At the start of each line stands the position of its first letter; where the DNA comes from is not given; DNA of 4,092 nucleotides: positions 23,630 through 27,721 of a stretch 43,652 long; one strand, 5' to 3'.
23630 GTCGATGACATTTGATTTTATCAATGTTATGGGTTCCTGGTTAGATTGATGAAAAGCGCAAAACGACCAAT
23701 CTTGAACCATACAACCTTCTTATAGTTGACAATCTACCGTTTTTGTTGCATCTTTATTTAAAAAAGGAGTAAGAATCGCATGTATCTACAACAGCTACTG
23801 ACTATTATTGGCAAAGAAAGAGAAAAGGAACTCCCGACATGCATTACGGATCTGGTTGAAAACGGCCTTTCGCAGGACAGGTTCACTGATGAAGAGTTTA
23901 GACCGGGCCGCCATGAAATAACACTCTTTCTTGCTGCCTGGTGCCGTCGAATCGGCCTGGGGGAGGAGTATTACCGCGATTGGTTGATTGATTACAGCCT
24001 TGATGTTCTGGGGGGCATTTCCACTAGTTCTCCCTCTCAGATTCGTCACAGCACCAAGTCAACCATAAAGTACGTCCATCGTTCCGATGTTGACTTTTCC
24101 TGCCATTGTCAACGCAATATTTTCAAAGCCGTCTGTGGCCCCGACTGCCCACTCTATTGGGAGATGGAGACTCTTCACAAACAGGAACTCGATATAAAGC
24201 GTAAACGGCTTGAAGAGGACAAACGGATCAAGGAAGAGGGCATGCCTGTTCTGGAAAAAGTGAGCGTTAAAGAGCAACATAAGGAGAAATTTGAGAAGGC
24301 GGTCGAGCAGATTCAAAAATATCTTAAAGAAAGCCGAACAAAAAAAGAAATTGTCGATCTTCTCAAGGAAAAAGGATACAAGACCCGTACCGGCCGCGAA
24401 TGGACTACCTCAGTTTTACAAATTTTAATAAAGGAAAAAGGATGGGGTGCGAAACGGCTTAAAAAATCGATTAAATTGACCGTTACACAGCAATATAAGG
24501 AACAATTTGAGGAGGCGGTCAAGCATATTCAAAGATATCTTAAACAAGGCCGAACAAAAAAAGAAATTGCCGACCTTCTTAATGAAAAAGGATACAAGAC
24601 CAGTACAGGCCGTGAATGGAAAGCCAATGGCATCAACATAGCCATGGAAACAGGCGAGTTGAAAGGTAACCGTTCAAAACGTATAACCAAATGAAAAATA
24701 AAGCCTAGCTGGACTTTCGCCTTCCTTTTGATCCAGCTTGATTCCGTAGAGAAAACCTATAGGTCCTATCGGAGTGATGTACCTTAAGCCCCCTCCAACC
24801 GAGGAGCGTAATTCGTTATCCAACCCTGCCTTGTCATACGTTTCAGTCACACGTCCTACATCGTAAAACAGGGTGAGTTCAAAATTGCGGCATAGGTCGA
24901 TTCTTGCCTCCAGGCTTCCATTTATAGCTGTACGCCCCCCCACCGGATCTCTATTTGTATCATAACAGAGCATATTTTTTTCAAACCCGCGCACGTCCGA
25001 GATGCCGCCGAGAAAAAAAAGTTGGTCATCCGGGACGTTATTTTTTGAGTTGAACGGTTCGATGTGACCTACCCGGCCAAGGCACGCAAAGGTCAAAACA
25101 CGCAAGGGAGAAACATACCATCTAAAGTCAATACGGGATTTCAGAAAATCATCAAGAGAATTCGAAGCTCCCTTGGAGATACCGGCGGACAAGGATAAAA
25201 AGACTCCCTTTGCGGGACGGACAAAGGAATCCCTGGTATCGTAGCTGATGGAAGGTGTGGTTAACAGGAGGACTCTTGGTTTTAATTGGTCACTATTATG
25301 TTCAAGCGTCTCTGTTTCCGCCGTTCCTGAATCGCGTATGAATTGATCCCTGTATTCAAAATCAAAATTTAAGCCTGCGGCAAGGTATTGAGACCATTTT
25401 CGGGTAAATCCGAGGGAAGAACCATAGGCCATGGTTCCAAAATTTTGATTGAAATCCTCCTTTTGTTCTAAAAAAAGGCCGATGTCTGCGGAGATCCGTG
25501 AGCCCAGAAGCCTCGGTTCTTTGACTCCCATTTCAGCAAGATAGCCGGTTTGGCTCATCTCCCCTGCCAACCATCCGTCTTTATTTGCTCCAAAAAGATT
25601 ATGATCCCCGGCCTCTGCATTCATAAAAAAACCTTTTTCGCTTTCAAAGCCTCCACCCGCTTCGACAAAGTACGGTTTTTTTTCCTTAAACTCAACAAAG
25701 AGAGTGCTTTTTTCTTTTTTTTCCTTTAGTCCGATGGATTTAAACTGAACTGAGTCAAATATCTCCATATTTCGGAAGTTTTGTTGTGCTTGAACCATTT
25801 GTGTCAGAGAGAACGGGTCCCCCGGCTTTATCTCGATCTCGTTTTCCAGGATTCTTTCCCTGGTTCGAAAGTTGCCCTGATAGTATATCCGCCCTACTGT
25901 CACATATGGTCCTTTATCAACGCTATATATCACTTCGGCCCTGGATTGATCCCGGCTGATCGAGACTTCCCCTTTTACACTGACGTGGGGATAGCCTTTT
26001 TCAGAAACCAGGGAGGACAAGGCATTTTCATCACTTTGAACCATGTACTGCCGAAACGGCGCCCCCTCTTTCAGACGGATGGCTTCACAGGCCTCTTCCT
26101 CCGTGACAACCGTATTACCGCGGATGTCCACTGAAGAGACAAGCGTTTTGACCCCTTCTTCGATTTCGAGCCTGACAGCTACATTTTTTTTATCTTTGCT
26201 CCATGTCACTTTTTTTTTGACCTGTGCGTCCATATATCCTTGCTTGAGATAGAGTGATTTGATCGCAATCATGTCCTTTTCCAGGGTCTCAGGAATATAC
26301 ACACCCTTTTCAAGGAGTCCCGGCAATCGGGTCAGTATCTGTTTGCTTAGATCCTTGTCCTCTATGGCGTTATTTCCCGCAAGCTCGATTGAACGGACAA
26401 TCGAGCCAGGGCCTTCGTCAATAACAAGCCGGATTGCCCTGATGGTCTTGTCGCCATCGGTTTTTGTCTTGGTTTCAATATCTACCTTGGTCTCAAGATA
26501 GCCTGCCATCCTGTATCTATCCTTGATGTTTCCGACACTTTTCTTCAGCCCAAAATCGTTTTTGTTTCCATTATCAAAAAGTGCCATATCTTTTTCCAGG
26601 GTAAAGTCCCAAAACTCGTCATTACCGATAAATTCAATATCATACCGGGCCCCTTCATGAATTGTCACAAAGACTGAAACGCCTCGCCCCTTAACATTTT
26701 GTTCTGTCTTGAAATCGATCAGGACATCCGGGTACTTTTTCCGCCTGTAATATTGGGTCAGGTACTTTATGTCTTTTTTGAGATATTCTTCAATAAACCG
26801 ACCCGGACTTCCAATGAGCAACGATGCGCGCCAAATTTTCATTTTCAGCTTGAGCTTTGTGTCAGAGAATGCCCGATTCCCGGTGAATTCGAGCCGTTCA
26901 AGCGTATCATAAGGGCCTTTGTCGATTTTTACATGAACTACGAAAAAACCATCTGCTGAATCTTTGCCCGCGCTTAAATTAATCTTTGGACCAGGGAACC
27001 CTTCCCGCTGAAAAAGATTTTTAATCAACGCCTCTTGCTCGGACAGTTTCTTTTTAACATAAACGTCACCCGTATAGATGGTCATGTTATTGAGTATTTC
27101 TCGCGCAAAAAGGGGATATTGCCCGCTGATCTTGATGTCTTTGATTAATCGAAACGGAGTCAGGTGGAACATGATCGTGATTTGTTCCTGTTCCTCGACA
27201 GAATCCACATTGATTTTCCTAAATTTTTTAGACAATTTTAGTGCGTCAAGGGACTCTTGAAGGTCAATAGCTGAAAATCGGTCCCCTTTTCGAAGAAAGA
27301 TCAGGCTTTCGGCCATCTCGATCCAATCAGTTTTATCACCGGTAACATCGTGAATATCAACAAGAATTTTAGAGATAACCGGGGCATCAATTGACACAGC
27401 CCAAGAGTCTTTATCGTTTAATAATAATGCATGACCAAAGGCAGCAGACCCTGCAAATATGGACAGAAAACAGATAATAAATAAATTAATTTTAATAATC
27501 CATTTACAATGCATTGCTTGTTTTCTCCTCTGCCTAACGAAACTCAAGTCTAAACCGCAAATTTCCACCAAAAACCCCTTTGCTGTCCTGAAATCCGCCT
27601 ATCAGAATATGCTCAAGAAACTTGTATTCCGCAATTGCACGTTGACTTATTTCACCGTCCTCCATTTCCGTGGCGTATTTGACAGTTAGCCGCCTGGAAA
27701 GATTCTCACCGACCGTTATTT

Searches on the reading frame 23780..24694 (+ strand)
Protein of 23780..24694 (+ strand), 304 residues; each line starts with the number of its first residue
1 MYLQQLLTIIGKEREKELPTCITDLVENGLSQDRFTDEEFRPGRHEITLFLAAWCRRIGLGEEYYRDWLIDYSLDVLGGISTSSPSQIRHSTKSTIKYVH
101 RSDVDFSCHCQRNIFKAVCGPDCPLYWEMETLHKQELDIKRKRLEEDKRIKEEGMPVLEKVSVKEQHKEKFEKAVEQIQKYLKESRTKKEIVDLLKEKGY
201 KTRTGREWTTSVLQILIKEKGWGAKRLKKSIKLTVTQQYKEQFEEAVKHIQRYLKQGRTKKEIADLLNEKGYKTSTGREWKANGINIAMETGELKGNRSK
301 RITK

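Call 9: search_protein_families(library=pfam, proteins=[window:23780-24694:+], max_evalue=0.1)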
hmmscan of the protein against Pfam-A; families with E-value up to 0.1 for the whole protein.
window:23780-24694:+ (304 aa): 25 families
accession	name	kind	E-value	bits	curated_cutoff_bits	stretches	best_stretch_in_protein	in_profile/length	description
PF07508.19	Recombinase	-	4e-09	37.1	21.1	2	245-296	5-56/102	Recombinase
PF05184.20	SapB_1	-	1.4e-07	31.8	25.2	2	244-269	7-32/38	Saposin-like type B, region 1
PF20552.4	HTH_62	-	2.1e-06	28.1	27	1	173-220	25-70/72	Recombinase-like helix-turn-helix domain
PF09010.15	AsiA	-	0.00026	21.5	25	0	188-225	29-66/85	Anti-Sigma Factor A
PF23289.1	Spectrin_5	-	0.00095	19.7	27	0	164-189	5-30/80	Guanine nucleotide exchange factor DBS-like, spectrin-like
PF23653.1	DUF7149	-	0.0031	17.5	27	0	164-203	21-60/239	Domain of unknown function (DUF7149)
PF07862.16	Nif11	-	0.0036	18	23.8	0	176-200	17-41/48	Nif11 domain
PF21982.2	RecX_HTH1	-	0.0051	17.2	26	0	186-200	14-28/40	RecX, first three-helix domain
PF00884.28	Sulfatase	-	0.0069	16.2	25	0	230-282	52-102/301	Sulfatase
PF22240.1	ISP_coupler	-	0.0078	17.1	27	0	162-196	25-60/126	Type ISP restriction-modification enzyme, coupler domain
PF00410.24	Ribosomal_S8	-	0.0079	16.6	24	1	181-270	22-95/126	Ribosomal protein S8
PF12606.13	RELT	-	0.01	15.3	25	0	193-207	22-36/42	Tumour necrosis factor receptor superfamily member 19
PF24968.1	DUF7770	-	0.012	16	24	0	160-239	49-133/150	Domain of unknown function (DUF7770)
PF21170.4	FAN1_TPR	-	0.013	15.9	24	0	233-287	60-115/154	Fanconi-associated nuclease 1, TPR domain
PF18762.7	Kinase-PolyVal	-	0.024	15.1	27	0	166-218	83-135/160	Serine/Threonine/Tyrosine Kinase found in polyvalent proteins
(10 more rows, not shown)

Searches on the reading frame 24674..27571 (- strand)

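Call 8: search_protein_families(library=pfam, proteins=[window:24674-27571:-])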
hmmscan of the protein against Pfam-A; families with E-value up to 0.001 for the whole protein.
window:24674-27571:- (965 aa): 3 families
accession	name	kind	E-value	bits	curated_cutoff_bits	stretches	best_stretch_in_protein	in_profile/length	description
PF07244.20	POTRA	-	5.9e-53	177.9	21.3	6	392-473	3-79/79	Surface antigen variable number repeat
PF01103.29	Omp85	-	6.6e-49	167.6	24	1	658-965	1-325/325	Omp85 superfamily domain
PF08479.16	POTRA_2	-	2.4e-06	27.7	24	0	312-374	6-68/76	POTRA domain, ShlB-type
